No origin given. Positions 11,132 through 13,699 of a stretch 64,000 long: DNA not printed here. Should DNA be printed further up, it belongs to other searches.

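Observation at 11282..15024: Proteostasis operon: ClpA-like unfoldase, peptide deformylase and DnaJ behind a sigma70-type promoter; ClpP and GroES-like genes elsewhere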

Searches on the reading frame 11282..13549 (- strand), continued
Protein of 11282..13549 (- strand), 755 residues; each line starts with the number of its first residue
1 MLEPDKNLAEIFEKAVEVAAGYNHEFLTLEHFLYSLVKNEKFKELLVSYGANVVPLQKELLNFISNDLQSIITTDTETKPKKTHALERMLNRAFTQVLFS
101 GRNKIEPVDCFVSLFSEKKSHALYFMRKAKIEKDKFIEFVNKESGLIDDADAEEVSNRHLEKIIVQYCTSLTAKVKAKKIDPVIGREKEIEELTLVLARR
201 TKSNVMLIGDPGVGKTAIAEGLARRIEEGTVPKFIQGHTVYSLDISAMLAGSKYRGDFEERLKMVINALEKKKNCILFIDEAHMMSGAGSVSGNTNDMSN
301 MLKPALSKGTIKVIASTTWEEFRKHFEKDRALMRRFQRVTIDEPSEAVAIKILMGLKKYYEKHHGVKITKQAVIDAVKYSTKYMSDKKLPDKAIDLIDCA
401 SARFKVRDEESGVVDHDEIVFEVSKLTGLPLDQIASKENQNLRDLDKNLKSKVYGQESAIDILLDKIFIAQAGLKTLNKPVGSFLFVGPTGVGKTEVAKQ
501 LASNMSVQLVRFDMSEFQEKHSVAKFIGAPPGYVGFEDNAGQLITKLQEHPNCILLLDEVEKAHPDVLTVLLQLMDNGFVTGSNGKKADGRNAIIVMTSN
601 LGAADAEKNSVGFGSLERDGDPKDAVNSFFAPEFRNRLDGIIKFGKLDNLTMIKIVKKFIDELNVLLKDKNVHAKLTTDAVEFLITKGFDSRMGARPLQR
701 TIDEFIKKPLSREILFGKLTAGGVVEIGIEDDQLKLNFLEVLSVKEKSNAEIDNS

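Call 19: find_related_loci(query=window:11282-13549:-, collection=viral_contigs, flank=5000)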
Query window:11282-13549:- (755 aa) in viral_contigs; peptide patterns used: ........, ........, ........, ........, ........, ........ (x = any residue, [..] = any of these).
599 stretches matched a pattern (row limit reached: there are more); 583 encode a relative of the query (tblastn E <= 1e-3); the best 80 are kept; 80 distinct loci.
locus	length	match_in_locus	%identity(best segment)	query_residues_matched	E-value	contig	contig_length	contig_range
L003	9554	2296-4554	80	1-753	0e+0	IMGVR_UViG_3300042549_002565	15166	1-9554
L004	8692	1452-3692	80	1-747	0e+0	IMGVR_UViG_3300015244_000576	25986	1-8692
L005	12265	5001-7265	80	1-755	0e+0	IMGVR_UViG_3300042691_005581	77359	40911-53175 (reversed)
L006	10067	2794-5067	80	1-755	0e+0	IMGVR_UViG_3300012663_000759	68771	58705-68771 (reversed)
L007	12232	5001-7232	79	1-744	0e+0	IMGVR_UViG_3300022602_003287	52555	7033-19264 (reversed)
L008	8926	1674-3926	79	1-751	0e+0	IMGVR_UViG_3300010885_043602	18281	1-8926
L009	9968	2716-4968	78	1-751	0e+0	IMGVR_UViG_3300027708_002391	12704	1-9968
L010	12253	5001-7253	77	1-750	0e+0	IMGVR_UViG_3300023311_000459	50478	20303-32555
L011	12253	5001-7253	76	1-750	0e+0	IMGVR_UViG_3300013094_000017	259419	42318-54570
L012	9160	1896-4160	76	1-755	0e+0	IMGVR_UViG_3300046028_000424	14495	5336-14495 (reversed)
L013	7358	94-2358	76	1-755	0e+0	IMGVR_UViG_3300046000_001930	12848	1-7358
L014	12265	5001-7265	76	1-755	0e+0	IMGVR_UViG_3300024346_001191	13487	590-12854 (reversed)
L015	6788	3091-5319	76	1-744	0e+0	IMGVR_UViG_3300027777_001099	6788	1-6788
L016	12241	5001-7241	76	1-746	0e+0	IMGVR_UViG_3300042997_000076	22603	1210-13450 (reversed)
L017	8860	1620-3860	76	1-746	0e+0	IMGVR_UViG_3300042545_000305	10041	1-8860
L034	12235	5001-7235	73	1-744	0e+0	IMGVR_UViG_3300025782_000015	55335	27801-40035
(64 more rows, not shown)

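Call 27: search_protein_families(library=phrogs, proteins=[window:11282-13549:-], max_evalue=0.001)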
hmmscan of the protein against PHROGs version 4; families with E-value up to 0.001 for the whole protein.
window:11282-13549:- (755 aa): 23 families
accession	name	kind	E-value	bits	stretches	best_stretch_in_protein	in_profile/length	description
phrog_4871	-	other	1.3e-248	828.3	1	6-738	10-756/764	ATP-dependent protease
phrog_10401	-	other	3e-18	66.9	2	190-299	448-543/667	ATPase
phrog_3757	-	unknown function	4.9e-17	63.4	2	177-353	102-265/367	-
phrog_168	-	DNA, RNA and nucleotide metabolism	1.7e-16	61.8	2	173-377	13-193/314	clamp loader of DNA polymerase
phrog_4339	-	unknown function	1.2e-15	58.6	1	485-520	55-90/552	-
phrog_249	-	moron, auxiliary metabolic gene and host takeover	6.8e-15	56.3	1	483-588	129-227/380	porphyrin biosynthesis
phrog_8638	-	unknown function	3.7e-13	49.9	2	476-564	301-377/568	-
phrog_1297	-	other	7.4e-12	45.9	1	484-581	28-129/356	ATPase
phrog_5846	-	DNA, RNA and nucleotide metabolism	3.3e-11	44.1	1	170-347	5-156/380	clamp loader of DNA polymerase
phrog_19600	-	other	2.7e-10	40.6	1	175-240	56-119/447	ATPase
phrog_7998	-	unknown function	4.3e-10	40.3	1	484-572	43-140/339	-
phrog_15585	-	unknown function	5.9e-10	39.1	1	423-567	295-432/793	-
phrog_296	-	integration and excision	3.6e-09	36.9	1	194-284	310-399/626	DNA transposition protein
phrog_16448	-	other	4.1e-09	36.3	0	483-580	451-544/680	ATPase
phrog_11838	-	DNA, RNA and nucleotide metabolism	7.1e-09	36.3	0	483-544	42-102/420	clamp loader of DNA polymerase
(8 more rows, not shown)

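Call 30: find_homologous_proteins(query=window:11282-13549:-, max_evalue=1e-50)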
Query window:11282-13549:- (755 aa): 8000 proteins with E <= 1e-50 among 8000 candidates; the best 120 are listed.
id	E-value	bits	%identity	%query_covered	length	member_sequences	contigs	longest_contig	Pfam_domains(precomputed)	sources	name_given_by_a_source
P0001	0.0e+0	1636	99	100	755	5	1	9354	PF13173.13,PF02861.26,PF20030.6,PF06068.20,PF00004.36,PF13401.13,PF17871.8,PF13238.13,PF05496.19,PF01637.25,PF07728.21,PF13191.13,PF06414.19,PF01695.24,PF00158.33,PF07724.21,PF07726.18,PF12775.14,PF00910.29,PF05621.18,PF01078.28,PF10431.16,PF20720.4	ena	-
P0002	0.0e+0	1599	95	100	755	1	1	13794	PF13173.13,PF20030.6,PF00004.36,PF13401.13,PF13238.13,PF07728.21,PF13191.13,PF06414.19,PF07724.21,PF09848.16,PF10431.16,PF02861.26,PF06068.20,PF17871.8,PF05496.19,PF01637.25,PF01695.24,PF13479.13,PF00158.33,PF12774.14,PF07726.18,PF12775.14,PF00910.29,PF05621.18,PF01078.28,PF20720.4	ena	-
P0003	0.0e+0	1591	95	100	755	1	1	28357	PF13173.13,PF20030.6,PF00004.36,PF13401.13,PF13238.13,PF07728.21,PF13191.13,PF06414.19,PF07724.21,PF09848.16,PF10431.16,PF02861.26,PF06068.20,PF17871.8,PF05496.19,PF01637.25,PF01695.24,PF13479.13,PF00158.33,PF07726.18,PF12775.14,PF00910.29,PF05621.18,PF01078.28,PF20720.4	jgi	-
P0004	0.0e+0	1586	95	100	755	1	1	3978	PF13173.13,PF20030.6,PF00004.36,PF13401.13,PF13238.13,PF07728.21,PF13191.13,PF06414.19,PF07724.21,PF09848.16,PF10431.16,PF02861.26,PF06068.20,PF17871.8,PF05496.19,PF01637.25,PF01695.24,PF13479.13,PF00158.33,PF07726.18,PF12775.14,PF00910.29,PF05621.18,PF01078.28,PF20720.4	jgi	-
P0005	0.0e+0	1440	86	100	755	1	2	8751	PF13173.13,PF02861.26,PF06068.20,PF00004.36,PF13401.13,PF17871.8,PF13238.13,PF05496.19,PF01637.25,PF07728.21,PF04851.22,PF13191.13,PF06414.19,PF01695.24,PF00158.33,PF07724.21,PF12775.14,PF00910.29,PF05621.18,PF01078.28,PF10431.16,PF20720.4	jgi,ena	jgi:ATP-dependent Clp protease ATP-binding subunit ClpA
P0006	0.0e+0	1426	85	99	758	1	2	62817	PF13173.13,PF02861.26,PF06068.20,PF13671.13,PF00004.36,PF13401.13,PF17871.8,PF13238.13,PF05496.19,PF01637.25,PF07728.21,PF04851.22,PF13191.13,PF06414.19,PF01695.24,PF00158.33,PF07724.21,PF12775.14,PF00910.29,PF05621.18,PF01078.28,PF10431.16,PF20720.4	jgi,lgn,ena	jgi:ATP-dependent Clp protease ATP-binding subunit ClpA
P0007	0.0e+0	1420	84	99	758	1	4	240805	PF13173.13,PF02861.26,PF06068.20,PF13671.13,PF00004.36,PF13401.13,PF17871.8,PF13238.13,PF05496.19,PF01637.25,PF07728.21,PF04851.22,PF13191.13,PF06414.19,PF01695.24,PF00158.33,PF07724.21,PF12775.14,PF00910.29,PF05621.18,PF01078.28,PF10431.16,PF20720.4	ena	-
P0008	0.0e+0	1414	83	99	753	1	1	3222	PF13173.13,PF02861.26,PF06068.20,PF00004.36,PF13401.13,PF17871.8,PF13238.13,PF05496.19,PF01637.25,PF07728.21,PF13191.13,PF06414.19,PF00158.33,PF07724.21,PF12775.14,PF05621.18,PF01078.28,PF10431.16,PF20720.4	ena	-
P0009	0.0e+0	1413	83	100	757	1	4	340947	PF13173.13,PF02861.26,PF20030.6,PF06068.20,PF00493.30,PF00004.36,PF13401.13,PF17871.8,PF13238.13,PF05496.19,PF01637.25,PF07728.21,PF13191.13,PF06414.19,PF01695.24,PF00158.33,PF07724.21,PF12775.14,PF00910.29,PF05621.18,PF01078.28,PF10431.16,PF20720.4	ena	-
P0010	0.0e+0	1413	83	99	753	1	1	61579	PF13173.13,PF02861.26,PF06068.20,PF00004.36,PF13401.13,PF17871.8,PF13238.13,PF05496.19,PF01637.25,PF07728.21,PF13191.13,PF06414.19,PF00158.33,PF07724.21,PF12774.14,PF12775.14,PF00910.29,PF05621.18,PF01078.28,PF10431.16,PF20720.4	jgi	jgi:ATP-dependent Clp protease ATP-binding subunit ClpA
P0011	0.0e+0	1412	83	99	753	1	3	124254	PF13173.13,PF02861.26,PF06068.20,PF00004.36,PF13401.13,PF17871.8,PF13238.13,PF05496.19,PF01637.25,PF07728.21,PF13191.13,PF06414.19,PF00158.33,PF07724.21,PF12775.14,PF05621.18,PF01078.28,PF10431.16,PF20720.4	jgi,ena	jgi:ATP-dependent Clp protease ATP-binding subunit ClpA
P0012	0.0e+0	1409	83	99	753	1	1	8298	PF13173.13,PF02861.26,PF00004.36,PF13401.13,PF17871.8,PF13238.13,PF05496.19,PF07728.21,PF13191.13,PF06414.19,PF00158.33,PF07724.21,PF12774.14,PF12775.14,PF05621.18,PF01078.28,PF10431.16,PF20720.4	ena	-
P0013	0.0e+0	1408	83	99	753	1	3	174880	PF13173.13,PF02861.26,PF06068.20,PF00004.36,PF13401.13,PF17871.8,PF13238.13,PF05496.19,PF07728.21,PF13191.13,PF06414.19,PF01695.24,PF00158.33,PF07724.21,PF12775.14,PF02367.24,PF05621.18,PF01078.28,PF10431.16,PF20720.4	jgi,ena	jgi:ATP-dependent Clp protease ATP-binding subunit ClpA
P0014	0.0e+0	1407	83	99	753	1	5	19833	PF13173.13,PF02861.26,PF00004.36,PF13401.13,PF17871.8,PF13238.13,PF05496.19,PF07728.21,PF13191.13,PF06414.19,PF01695.24,PF00158.33,PF07724.21,PF12774.14,PF12775.14,PF05621.18,PF01078.28,PF10431.16,PF20720.4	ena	-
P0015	0.0e+0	1407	83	99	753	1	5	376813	PF13173.13,PF02861.26,PF06068.20,PF00004.36,PF13401.13,PF17871.8,PF13238.13,PF05496.19,PF07728.21,PF13191.13,PF06414.19,PF01695.24,PF00158.33,PF07724.21,PF12775.14,PF05621.18,PF01078.28,PF10431.16,PF20720.4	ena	-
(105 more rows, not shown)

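Call 48: find_related_loci(query=window:11282-13549:-, collection=genome_contigs, flank=3000)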
Query window:11282-13549:- (755 aa) in genome_contigs; peptide patterns used: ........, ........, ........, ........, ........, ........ (x = any residue, [..] = any of these).
600 stretches matched a pattern (row limit reached: there are more); 558 encode a relative of the query (tblastn E <= 1e-3); the best 80 are kept; 80 distinct loci.
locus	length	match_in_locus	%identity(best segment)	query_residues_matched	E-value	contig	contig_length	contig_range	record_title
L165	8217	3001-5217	53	1-738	0e+0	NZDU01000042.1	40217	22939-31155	MAG: Candidatus Pacearchaeota archaeon isolate ARS103 81086, whole genome shotgun sequence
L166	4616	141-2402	41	1-737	0e+0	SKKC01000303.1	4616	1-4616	MAG: Spirochaetales bacterium isolate CSSed162cmA_133 CSSed16-2cmA-99982, whole genome shotgun sequence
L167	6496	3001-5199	42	5-724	0e+0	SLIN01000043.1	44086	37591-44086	MAG: Spirochaetales bacterium isolate CSSed165cm_200 CSSed16-5cm-915, whole genome shotgun sequence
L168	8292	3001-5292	40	1-736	0e+0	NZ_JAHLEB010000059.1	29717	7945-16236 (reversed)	Clostridium lacusfryxellense strain DSM 14205 contig00059, whole genome shotgun sequence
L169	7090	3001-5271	41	1-731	0e+0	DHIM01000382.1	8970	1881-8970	MAG TPA_asm: Clostridium sp. UBA4746 UBA4746_contig_11397, whole genome shotgun sequence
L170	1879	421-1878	51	1-489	1e-172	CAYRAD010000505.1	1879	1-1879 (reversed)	MAG TPA_asm: uncultured Vicingus sp. isolate binchicken_co275_22 genome assembly, contig: NODE_167542_length_1879_cov_6.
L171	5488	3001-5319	37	10-734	3e-157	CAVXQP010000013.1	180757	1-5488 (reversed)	MAG: uncultured Solirubrobacterales bacterium isolate MFD00822.bin.2.133 genome assembly, contig: contig_49390, whole ge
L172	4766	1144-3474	37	8-736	2e-160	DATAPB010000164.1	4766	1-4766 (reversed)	MAG TPA_asm: Solirubrobacterales bacterium isolate SMAG_U7060 k141_3783704, whole genome shotgun sequence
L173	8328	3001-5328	37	11-737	1e-154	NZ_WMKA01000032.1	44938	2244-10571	Cellulosimicrobium composti strain BIT-GX5 Scaffold32, whole genome shotgun sequence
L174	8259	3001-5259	37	27-734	1e-153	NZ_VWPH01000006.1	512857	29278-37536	Saccharopolyspora hirsuta strain VKM Ac-666 n6, whole genome shotgun sequence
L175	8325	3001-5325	36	10-736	2e-153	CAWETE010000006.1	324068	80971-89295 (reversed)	MAG: uncultured Solirubrobacteraceae bacterium isolate MFD09212.bin.1.130 genome assembly, contig: contig_28554, whole g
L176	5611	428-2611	38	10-736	9e-153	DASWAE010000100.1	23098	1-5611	MAG TPA_asm: Trebonia sp. isolate SMAG_U2647 k141_730860, whole genome shotgun sequence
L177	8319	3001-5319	38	10-734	3e-152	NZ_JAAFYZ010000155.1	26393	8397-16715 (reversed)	Catenulispora pinistramenti strain NL8 NODE_155, whole genome shotgun sequence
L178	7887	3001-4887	42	166-740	3e-152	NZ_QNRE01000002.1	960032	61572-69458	Nocardia puris strain DSM 44599 Ga0244502_102, whole genome shotgun sequence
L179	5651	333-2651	37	5-734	2e-152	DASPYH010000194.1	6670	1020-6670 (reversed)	MAG TPA_asm: Mycobacteriales bacterium isolate SMAG_U11588 k141_304419, whole genome shotgun sequence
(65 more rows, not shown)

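Call 49: get_annotated_region(hit=H7, flank=3000)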
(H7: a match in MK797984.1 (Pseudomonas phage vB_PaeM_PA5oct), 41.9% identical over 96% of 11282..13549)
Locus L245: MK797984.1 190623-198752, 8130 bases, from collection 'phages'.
description: Pseudomonas phage vB_PaeM_PA5oct, complete genome.
organism: Pseudomonas phage vB_PaeM_PA5oct (NCBI taxid 2163605)
taxonomy: Viruses; Duplodnaviria; Heunggongvirae; Uroviricota; Caudoviricetes; Arenbergviridae; Wroclawvirus; Wroclawvirus PA5oct
host: -; source: -; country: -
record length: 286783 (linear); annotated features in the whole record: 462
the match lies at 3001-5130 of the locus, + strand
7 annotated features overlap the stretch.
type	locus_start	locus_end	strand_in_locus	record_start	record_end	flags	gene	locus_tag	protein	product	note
CDS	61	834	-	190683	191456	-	-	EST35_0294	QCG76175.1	phosphate starvation-inducible protein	Phosphate starvation-inducible protein PhoH, predicted ATPase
CDS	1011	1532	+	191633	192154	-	-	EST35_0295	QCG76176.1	structural protein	ESI-MS/MS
CDS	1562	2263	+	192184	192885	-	-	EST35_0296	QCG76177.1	hypothetical protein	-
CDS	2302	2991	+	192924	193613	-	-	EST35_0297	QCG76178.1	chaperone protein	chaperone protein DnaJ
CDS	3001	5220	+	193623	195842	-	-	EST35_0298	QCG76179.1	ATP-dependent Clp protease ATP-binding subunit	ATP-dependent Clp protease ATP-binding subunit ClpA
CDS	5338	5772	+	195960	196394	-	-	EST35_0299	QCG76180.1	structural protein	ESI-MS/MS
CDS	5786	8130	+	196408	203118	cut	-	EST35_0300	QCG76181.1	structural protein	ESI-MS/MS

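Call 50: get_annotated_region(hit=H18, flank=3000)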
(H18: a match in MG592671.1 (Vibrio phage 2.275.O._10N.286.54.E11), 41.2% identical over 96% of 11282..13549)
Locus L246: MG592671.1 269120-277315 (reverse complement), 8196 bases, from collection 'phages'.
description: Vibrio phage 2.275.O._10N.286.54.E11, partial genome.
organism: Vibrio phage 2.275.O._10N.286.54.E11 (NCBI taxid 1881285)
taxonomy: Viruses; Duplodnaviria; Heunggongvirae; Uroviricota; Caudoviricetes
host: Vibrio cyclitrophicus; source: iron chloride precipitation of 0.2um-filtered seawater, resuspended in oxalate solution; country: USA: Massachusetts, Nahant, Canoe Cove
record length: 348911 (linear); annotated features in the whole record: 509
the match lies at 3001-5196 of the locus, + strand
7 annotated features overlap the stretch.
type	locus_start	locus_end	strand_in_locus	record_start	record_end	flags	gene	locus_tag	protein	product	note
CDS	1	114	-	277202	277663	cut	-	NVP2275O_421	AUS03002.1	NUDIX domain protein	NVP2275O_421; tara_best_match:OM-RGC.v1.025162682; cvp_best_match:RF_PEP_414087144; InterPro:IPR020084; pfam:PF00293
CDS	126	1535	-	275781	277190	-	-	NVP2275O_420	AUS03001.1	tail sheath stabilizer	NVP2275O_420; tara_best_match:OM-RGC.v1.004244195; cvp_best_match:RF_PEP_414087145; InterPro:IPR031997; VirFam ...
CDS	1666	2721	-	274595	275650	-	-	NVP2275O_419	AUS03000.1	hypothetical protein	NVP2275O_419; cvp_best_match:NCBI_PEP_441462932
CDS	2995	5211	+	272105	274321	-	-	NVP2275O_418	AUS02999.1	ATP-dependent Clp protease ATP-binding subunit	NVP2275O_418; aclame_best_match:protein:proph:184574; tara_best_match:OM-RGC.v1.000480541; ...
CDS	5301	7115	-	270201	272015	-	-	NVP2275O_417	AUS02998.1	parallel beta-helix repeat protein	NVP2275O_417; InterPro:IPR006626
CDS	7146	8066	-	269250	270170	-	-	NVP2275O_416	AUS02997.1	hypothetical protein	NVP2275O_416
CDS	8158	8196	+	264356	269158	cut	-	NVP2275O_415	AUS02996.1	hypothetical protein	NVP2275O_415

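Call 51: get_annotated_region(hit=H19, flank=3000)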
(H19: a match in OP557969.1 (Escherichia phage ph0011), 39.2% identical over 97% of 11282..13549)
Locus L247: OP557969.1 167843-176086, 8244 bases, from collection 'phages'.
description: Escherichia phage ph0011, complete genome.
organism: Escherichia phage ph0011 (NCBI taxid 2995639)
taxonomy: Viruses; Duplodnaviria; Heunggongvirae; Uroviricota; Caudoviricetes; Asteriusvirus
host: Escherichia coli CEFAR CCCD-E003; source: veterinary hospital effluent; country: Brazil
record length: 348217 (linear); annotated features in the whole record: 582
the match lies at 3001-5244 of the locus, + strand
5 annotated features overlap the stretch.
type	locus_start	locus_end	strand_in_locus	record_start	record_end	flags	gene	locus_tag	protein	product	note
CDS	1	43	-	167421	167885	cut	-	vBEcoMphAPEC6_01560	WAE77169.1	NUDIX domain-containing protein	-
CDS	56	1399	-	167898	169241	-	-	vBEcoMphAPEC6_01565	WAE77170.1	hypothetical protein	-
CDS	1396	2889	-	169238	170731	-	-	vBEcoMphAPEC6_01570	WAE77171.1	hypothetical protein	-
CDS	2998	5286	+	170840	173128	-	-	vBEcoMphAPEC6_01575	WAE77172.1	ATP-dependent Clp protease ATP-binding subunit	-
CDS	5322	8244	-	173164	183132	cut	-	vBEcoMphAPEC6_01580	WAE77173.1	hypothetical protein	-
